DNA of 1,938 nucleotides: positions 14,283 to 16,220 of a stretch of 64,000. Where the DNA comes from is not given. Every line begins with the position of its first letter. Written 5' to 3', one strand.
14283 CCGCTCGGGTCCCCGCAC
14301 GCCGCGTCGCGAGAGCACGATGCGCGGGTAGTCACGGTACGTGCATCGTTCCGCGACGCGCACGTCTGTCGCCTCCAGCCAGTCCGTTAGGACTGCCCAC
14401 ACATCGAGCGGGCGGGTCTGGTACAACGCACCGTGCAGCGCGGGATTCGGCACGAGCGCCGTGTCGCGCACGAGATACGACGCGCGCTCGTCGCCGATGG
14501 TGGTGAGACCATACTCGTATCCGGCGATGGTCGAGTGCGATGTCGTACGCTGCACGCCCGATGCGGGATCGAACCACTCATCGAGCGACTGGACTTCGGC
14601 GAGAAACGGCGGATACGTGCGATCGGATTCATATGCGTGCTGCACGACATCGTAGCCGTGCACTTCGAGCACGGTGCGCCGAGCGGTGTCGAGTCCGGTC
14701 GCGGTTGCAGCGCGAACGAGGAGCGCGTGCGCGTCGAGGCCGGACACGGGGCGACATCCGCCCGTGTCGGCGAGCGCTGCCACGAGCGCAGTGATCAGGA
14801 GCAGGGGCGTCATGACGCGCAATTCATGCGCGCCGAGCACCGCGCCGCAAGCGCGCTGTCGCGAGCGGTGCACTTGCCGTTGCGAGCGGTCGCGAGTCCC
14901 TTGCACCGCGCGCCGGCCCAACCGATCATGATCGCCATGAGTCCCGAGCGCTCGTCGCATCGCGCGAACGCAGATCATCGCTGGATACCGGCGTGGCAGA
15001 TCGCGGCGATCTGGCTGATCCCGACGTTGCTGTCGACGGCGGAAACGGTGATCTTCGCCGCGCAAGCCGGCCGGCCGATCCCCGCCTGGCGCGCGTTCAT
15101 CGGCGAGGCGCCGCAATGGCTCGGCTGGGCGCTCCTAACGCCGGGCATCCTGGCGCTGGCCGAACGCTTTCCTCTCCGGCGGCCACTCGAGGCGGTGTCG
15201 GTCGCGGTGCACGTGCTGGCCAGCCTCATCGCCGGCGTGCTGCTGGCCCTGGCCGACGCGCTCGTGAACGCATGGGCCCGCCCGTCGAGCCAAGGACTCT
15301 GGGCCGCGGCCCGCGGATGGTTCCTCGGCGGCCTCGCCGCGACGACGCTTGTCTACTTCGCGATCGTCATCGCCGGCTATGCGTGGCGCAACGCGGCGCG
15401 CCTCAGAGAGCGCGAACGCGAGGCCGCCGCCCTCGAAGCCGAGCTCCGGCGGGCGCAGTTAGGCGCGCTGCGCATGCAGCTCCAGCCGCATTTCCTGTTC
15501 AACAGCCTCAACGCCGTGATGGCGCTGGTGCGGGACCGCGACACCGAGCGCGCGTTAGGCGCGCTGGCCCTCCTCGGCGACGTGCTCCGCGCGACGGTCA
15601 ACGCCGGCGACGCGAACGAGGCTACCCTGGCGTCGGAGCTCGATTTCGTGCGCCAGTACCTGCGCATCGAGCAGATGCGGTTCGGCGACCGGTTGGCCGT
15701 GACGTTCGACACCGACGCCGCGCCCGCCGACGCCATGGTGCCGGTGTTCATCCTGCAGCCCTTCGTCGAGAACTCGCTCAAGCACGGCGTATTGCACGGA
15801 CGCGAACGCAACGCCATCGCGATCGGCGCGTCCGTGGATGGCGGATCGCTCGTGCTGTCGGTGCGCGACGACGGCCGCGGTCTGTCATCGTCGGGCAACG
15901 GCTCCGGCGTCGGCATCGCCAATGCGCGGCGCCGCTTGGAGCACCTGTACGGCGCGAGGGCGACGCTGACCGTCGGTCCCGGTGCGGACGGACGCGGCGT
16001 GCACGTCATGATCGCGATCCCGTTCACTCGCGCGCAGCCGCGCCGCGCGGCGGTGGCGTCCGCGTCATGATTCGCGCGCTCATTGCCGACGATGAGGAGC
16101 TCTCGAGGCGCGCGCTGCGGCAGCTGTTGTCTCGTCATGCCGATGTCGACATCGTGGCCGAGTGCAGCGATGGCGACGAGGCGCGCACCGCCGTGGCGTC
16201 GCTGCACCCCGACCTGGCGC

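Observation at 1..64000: Hyper-abundant, orientation-neutral DNA word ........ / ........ (87 core copies in 64 kb)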

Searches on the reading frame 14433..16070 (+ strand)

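Call 7: search_protein_families(library=pfam, proteins=[window:14433-16070:+])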
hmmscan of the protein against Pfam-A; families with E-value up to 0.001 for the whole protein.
window:14433-16070:+ (545 aa): 2 families
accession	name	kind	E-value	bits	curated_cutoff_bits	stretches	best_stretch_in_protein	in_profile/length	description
PF06580.19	His_kinase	-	3.8e-22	78.8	25.2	1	341-421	1-81/81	Histidine kinase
PF02518.31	HATPase_c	-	7e-07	30.1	26.4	1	440-532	9-110/111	Histidine kinase-, DNA gyrase B-, and HSP90-like ATPase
